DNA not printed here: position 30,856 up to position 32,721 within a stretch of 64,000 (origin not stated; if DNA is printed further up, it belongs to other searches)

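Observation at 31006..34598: Secreted GH14 beta-amylase and AGE-like barrel protein directly downstream of the pilin genes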

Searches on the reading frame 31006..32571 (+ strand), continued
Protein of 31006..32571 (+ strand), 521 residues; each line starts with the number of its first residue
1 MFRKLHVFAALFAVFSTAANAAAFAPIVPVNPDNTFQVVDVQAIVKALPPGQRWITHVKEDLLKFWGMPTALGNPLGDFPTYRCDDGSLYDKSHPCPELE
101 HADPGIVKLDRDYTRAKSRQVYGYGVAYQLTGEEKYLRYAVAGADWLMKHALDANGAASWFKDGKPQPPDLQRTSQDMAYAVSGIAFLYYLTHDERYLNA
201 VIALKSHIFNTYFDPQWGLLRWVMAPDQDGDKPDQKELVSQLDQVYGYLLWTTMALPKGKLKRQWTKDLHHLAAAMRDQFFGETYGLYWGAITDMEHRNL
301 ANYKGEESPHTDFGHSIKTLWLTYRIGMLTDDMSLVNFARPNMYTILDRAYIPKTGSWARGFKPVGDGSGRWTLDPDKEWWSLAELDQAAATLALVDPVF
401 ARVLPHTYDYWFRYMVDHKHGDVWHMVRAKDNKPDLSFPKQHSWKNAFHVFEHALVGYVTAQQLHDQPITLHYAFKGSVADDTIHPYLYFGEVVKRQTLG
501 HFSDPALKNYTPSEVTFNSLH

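Call 63: search_protein_families(library=pfam, proteins=[P0364, P0377, P0378, P0383, P0387, P0388, P0390, P0404, P0444, P0189], max_evalue=0.001)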
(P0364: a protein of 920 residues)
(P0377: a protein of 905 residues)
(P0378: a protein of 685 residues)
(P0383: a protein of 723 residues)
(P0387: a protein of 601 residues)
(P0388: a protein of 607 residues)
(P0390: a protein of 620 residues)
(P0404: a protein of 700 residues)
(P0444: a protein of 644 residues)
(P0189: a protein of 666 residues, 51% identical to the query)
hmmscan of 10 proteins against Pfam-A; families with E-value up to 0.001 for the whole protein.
P0364 (920 aa): 49 families (the best 25 are shown)
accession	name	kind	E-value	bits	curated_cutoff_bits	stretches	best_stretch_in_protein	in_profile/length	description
PF25174.1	Beta-prop_THOC3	-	7.9e-64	215.7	305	2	128-298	89-251/272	THOC3 beta-propeller domain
PF25175.1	Beta-prop_WDR5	-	8.3e-61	206.3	250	3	214-416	6-209/296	WDR5 beta-propeller domain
PF00400.38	WD40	-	1.2e-60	199.8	27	4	210-245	3-38/39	WD domain, G-beta repeat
PF25173.1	Beta-prop_WDR3_1st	-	1.7e-57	194.6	154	2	259-406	28-174/184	WDR3 first beta-propeller domain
PF24814.1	WD40_Prp19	-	2.7e-46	158.3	320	2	249-422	38-213/281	Prp19 WD40 domain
PF24817.1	WD40_WDHD1_1st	-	1.4e-40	139.7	109.9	3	152-256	62-166/291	WDHD1 first WD40 domain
PF23414.1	Beta-prop_EML_2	-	1.3e-38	133.4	90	2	152-296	16-160/266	Echinoderm microtubule-associated protein second beta-propeller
PF24807.1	WD40_CDC20-Fz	-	1.1e-37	130.3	200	2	152-297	69-217/292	CDC20/Fizzy WD40 domain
PF25391.1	WD40_Gbeta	-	7.5e-34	117.7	150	2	279-416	161-300/340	G protein beta WD-40 repeat protein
PF25168.1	Beta-prop_WDR36-Utp21_2nd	-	2.3e-32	113.1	84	2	153-276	176-297/335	WDR36/Utp21 second beta-propeller domain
PF25172.1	Beta-prop_WDR3_2nd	-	7.6e-31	107.9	140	2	179-327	136-284/293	WDR3 second beta-propeller domain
PF25171.1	Beta-prop_WDR36-Utp21_1st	-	6.3e-30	104.9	80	3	278-404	126-253/266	WDR36/Utp21 first beta-propeller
PF23409.1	Beta-prop_EML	-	3.6e-29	102.5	88.2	2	216-418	7-228/267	Echinoderm microtubule-associated protein first beta-propeller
PF24105.1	Beta-prop_CAF1B_HIR1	-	1.6e-25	90.3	80.5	3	253-336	123-206/383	CAF1B/HIR1 beta-propeller domain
PF12894.13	ANAPC4_WD40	-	2.5e-25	89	22.9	1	290-341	24-77/91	Anaphase-promoting complex subunit 4 WD40 domain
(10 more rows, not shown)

P0377 (905 aa): 0 families

P0378 (685 aa): 0 families

P0383 (723 aa): 0 families

P0387 (601 aa): 0 families

P0388 (607 aa): 0 families

P0390 (620 aa): 0 families

P0404 (700 aa): 0 families

P0444 (644 aa): 1 family
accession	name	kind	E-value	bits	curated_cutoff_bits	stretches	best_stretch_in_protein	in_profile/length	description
PF07221.17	GlcNAc_2-epim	-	3.1e-12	46.8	23.4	1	233-546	18-326/347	N-acylglucosamine 2-epimerase (GlcNAc 2-epimerase)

P0189 (666 aa): 2 families
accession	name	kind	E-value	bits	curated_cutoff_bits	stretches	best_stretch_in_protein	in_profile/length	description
PF00686.25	CBM_20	-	9e-20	70.7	23.3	1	23-119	2-89/97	Starch binding domain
PF07221.17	GlcNAc_2-epim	-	2.5e-10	40.6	23.4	1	409-578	160-336/347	N-acylglucosamine 2-epimerase (GlcNAc 2-epimerase)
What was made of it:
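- On AGE superfamily (GlcNAc 2-epimerase / cellobiose 2-epimerase / YihS): Some homologs do pass: P0444 at 46.8 bits and P0189 at 40.6 bits, against a cutoff of 23.4 (call 63).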

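Call 68: search_solved_structures(query=L086:5491-7152:+, max_evalue=1e-10)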
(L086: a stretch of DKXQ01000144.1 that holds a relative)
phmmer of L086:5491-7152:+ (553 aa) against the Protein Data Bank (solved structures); distinct sequences matched with E-value up to 1e-10: 123 (the best 60 are shown).
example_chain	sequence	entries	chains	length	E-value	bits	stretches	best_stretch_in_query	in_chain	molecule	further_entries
6a50_A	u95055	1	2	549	3.4e-55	190.6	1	14-546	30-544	benzoylformate decarboxylases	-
4mzx_A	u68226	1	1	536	6.9e-54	186.3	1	15-549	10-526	Benzoylformate decarboxlyase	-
4mpp_A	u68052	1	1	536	7.5e-54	186.2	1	15-549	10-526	Benzoylformate decarboxylase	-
4mpj_A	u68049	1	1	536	8.6e-54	186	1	15-549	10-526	Benzoylformate decarboxylase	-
4k9p_A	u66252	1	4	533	9.8e-54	185.8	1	15-547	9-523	Benzoylformate decarboxylase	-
4jud_X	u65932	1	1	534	1.1e-53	185.6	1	15-547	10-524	Benzoylformate decarboxylase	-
8xbq_A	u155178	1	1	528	2.2e-53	184.7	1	15-546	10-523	Benzoylformate decarboxylase-K2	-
4k9o_A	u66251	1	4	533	2.2e-53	184.7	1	15-547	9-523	Benzoylformate decarboxylase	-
4juf_A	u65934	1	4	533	2.3e-53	184.6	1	15-547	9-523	Benzoylformate decarboxylase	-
4k9n_A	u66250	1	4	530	2.3e-53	184.6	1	15-546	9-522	Benzoylformate decarboxylase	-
4q9d_A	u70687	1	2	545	2.7e-53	184.4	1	13-496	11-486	Benzoylformate decarboxylase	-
9v6f_A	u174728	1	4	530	2.7e-53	184.4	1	15-547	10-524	Benzoylformate decarboxylase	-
5dgd_A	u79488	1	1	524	2.9e-53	184.3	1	15-546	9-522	Benzoylformate decarboxylase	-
6m2z_A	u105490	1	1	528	3.1e-53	184.2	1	15-546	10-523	Benzoylformate decarboxylase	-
4k9l_A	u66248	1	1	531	3.3e-53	184.1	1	15-546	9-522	Benzoylformate decarboxylase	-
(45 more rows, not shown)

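Call 69: search_protein_families(library=ncbifam, proteins=[L086:5491-7152:+, L088:5366-7045:+, L088:7052-7975:+, L069:5486-6184:+, L078:4806-5162:+, L028:12223-13620:+], max_evalue=0.00001)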
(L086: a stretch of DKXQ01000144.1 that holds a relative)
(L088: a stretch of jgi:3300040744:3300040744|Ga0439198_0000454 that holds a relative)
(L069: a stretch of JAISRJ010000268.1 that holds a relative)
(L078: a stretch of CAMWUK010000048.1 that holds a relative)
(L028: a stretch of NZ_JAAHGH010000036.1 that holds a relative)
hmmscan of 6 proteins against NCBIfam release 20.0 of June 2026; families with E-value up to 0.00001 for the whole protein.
L086:5491-7152:+ (553 aa): 54 families (the best 25 are shown)
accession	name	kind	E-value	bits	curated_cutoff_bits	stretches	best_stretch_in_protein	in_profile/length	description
NF005485.1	PRK07092.1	equivalog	6e-79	266.2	493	1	14-548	8-520/523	benzoylformate decarboxylase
TIGR00118.1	acolac_lg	equivalog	5e-71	239.8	538.35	1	8-548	2-536/557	biosynthetic-type acetolactate synthase large subunit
NF005760.0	PRK07586.1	equivalog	1.4e-67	228.9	363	1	8-544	2-512/514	acetolactate synthase large subunit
NF006052.0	PRK08199.1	subfamily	3.5e-66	223.7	539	1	6-547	7-538/559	thiamine pyrophosphate protein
NF004919.0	PRK06276.1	equivalog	1.6e-63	215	866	1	8-546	2-538/582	acetolactate synthase large subunit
NF006203.0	PRK08327.1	equivalog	1.6e-58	198.6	456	1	7-532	9-550/571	thiamine pyrophosphate-requiring protein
NF005058.0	PRK06466.1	equivalog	5e-58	197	951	1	8-526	5-526/574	acetolactate synthase 3 large subunit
NF004710.0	PRK06048.1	equivalog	7.6e-58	196.3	976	1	8-546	9-537/561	acetolactate synthase large subunit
NF006122.0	PRK08266.1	subfamily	8e-58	196.2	571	1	7-547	4-525/543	hypothetical protein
NF006187.0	PRK08322.1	equivalog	8.2e-56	189.5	509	1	10-545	5-527/548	acetolactate synthase large subunit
NF009122.0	PRK12474.1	subfamily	1.5e-55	189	835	2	8-171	6-169/518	hypothetical protein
NF006524.0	PRK08978.1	equivalog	3e-54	184.2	738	1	8-548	2-526/548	acetolactate synthase 2 catalytic subunit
NF006525.0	PRK08979.1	equivalog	3.5e-54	184.2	1084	1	8-485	5-490/572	acetolactate synthase 3 large subunit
NF005364.0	PRK06882.1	equivalog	7.9e-54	183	1083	1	8-485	5-490/574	acetolactate synthase 3 large subunit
NF005584.0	PRK07282.1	equivalog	2.4e-53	181.6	970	1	4-546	7-540/566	acetolactate synthase large subunit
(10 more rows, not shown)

L088:5366-7045:+ (559 aa): 54 families (the best 25 are shown)
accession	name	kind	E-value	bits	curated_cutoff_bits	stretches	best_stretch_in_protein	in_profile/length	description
NF005485.1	PRK07092.1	equivalog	2.3e-96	323.7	493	1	6-553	3-519/523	benzoylformate decarboxylase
NF005760.0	PRK07586.1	equivalog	2.9e-84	283.9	363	2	349-552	310-514/514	acetolactate synthase large subunit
NF009122.0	PRK12474.1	subfamily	1.1e-67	229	835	2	344-550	311-516/518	hypothetical protein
NF006203.0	PRK08327.1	equivalog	2.9e-64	217.6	456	1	7-553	12-569/571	thiamine pyrophosphate-requiring protein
NF006052.0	PRK08199.1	subfamily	1.5e-60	205.1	539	1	8-553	12-538/559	thiamine pyrophosphate protein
NF006122.0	PRK08266.1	subfamily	3e-60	204.2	571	1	7-553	7-525/543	hypothetical protein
TIGR00118.1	acolac_lg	equivalog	8.5e-60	202.8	538.35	1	8-554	5-536/557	biosynthetic-type acetolactate synthase large subunit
NF004919.0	PRK06276.1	equivalog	3.3e-56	190.8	866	1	8-553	5-539/582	acetolactate synthase large subunit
NF005712.0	PRK07524.1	subfamily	7.2e-55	186.4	500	1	4-556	3-533/536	5-guanidino-2-oxopentanoate decarboxylase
NF006187.0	PRK08322.1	equivalog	1.4e-54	185.5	509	1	8-554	6-530/548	acetolactate synthase large subunit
NF005713.0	PRK07525.1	subfamily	9.5e-54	182.8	620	1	6-550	8-560/592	sulfoacetaldehyde acetyltransferase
NF006016.1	PRK08155.1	equivalog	1.3e-52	179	870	1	8-553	7-533/554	acetolactate synthase large subunit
TIGR03457.1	sulphoacet_xsc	equivalog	1.8e-52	178.5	676.4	1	7-541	5-542/579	sulfoacetaldehyde acetyltransferase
NF006524.0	PRK08978.1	equivalog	4.3e-51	173.8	738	1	9-557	6-529/548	acetolactate synthase 2 catalytic subunit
NF006378.0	PRK08617.1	equivalog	8.1e-51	173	510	1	9-554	13-540/556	acetolactate synthase AlsS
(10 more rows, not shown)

L088:7052-7975:+ (307 aa): 1 family
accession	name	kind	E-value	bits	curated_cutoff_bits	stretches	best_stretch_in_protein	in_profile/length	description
TIGR01382.1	PfpI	subfamily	1.1e-07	31.6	139.05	1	153-219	61-119/169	DJ-1/PfpI/YhbO family deglycase/protease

L069:5486-6184:+ (232 aa): 0 families

L078:4806-5162:+ (118 aa): 0 families

L028:12223-13620:+ (465 aa): 22 families
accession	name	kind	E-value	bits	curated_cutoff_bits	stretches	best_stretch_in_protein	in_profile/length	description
NF006970.0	PRK09441.1-3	equivalog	7.9e-30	103.9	516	1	45-389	55-396/466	alpha-amylase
NF006969.0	PRK09441.1-2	equivalog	1.8e-16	60.1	382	2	189-361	203-382/483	alpha-amylase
NF041090.1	Cyc-maltodext_AglB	equivalog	1.2e-13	50.6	540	1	91-225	96-214/470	cyclomaltodextrinase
NF007060.0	PRK09505.2-5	equivalog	1.4e-13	49.7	790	1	47-140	234-330/690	alpha-amylase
TIGR02402.1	trehalose_TreZ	equivalog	8.4e-13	47.5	538.8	1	47-131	111-186/545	malto-oligosyltrehalose trehalohydrolase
NF006972.0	PRK09441.1-5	equivalog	2.9e-12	45.8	804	1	186-346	230-397/514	alpha-amylase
TIGR02456.1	treS_nterm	equivalog_domain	4.2e-12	45.3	678.35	1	47-223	27-203/539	maltose alpha-D-glucosyltransferase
NF007052.0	PRK09505.1-2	equivalog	9.5e-12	43.9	749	1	49-135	230-319/677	alpha-amylase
NF006971.0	PRK09441.1-4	equivalog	1.5e-11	43.8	781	1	188-345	204-368/484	alpha-amylase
NF007053.0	PRK09505.1-3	equivalog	2.8e-11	42.3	1269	1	47-132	230-319/687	alpha-amylase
NF007059.0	PRK09505.2-4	equivalog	4e-11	41.9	865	1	49-143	230-327/683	alpha-amylase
NF007054.0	PRK09505.1-4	equivalog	5.7e-11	41.5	1385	1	49-132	230-317/676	alpha-amylase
NF007055.0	PRK09505.1-6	equivalog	1e-10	40.5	1458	1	49-139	229-322/675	alpha-amylase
NF007057.0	PRK09505.2-2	equivalog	1.1e-09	37.1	931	1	47-138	238-332/694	alpha-amylase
NF007058.0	PRK09505.2-3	equivalog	2.7e-09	35.7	897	1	47-134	249-339/742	alpha-amylase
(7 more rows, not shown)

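Call 76: search_protein_families(library=pfam, proteins=[L014:6650-9046:+, L046:4358-7093:+, L010:12483-15725:+], max_evalue=0.0001)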
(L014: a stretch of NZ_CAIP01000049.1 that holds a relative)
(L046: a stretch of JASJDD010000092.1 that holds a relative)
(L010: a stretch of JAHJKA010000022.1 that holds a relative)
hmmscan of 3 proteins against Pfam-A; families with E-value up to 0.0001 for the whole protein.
L014:6650-9046:+ (798 aa): 3 families
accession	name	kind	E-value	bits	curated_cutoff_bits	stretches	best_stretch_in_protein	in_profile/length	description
PF21331.3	Isoamylase_C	-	6.1e-34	117.1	27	1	691-796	1-107/107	Isoamylase, C-terminal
PF00128.31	Alpha-amylase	-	1.7e-18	67.5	22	1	263-362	15-95/446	Alpha amylase, catalytic domain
PF02922.24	CBM_48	-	3.4e-09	37.3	22.4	1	65-181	2-83/83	Carbohydrate-binding module 48 (Isoamylase N-terminal domain)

L046:4358-7093:+ (911 aa): 3 families
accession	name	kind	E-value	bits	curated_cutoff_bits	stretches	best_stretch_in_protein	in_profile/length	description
PF11852.14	Pullul_strch_C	-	1.9e-61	206.8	29.7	1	746-910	1-164/165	Alpha-1,6-glucosidases, pullulanase-type, C-terminal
PF17967.7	Pullulanase_N2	-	7.9e-22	78.6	23.2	1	39-147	2-112/112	Pullulanase N2 domain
PF02922.24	CBM_48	-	9.3e-10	39.1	22.4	1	155-241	2-83/83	Carbohydrate-binding module 48 (Isoamylase N-terminal domain)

L010:12483-15725:+ (1080 aa): 5 families
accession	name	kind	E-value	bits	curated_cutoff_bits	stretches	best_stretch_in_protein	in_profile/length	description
PF01373.23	Glyco_hydro_14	-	2.9e-107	359.5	27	1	30-446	2-394/402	Glycosyl hydrolase family 14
PF00128.31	Alpha-amylase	-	4.1e-18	66.3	22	1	621-716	17-102/446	Alpha amylase, catalytic domain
PF02449.21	Glyco_hydro_42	-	1.7e-06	28.1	21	0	214-247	144-177/376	Beta-galactosidase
PF21653.3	pulA_all-beta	-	1.5e-05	24.9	26.7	1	1012-1054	13-57/60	Pullulanase, all-beta domain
PF14872.12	GHL5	-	2.3e-05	23.2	23.7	1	653-762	282-387/809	Hypothetical glycoside hydrolase 5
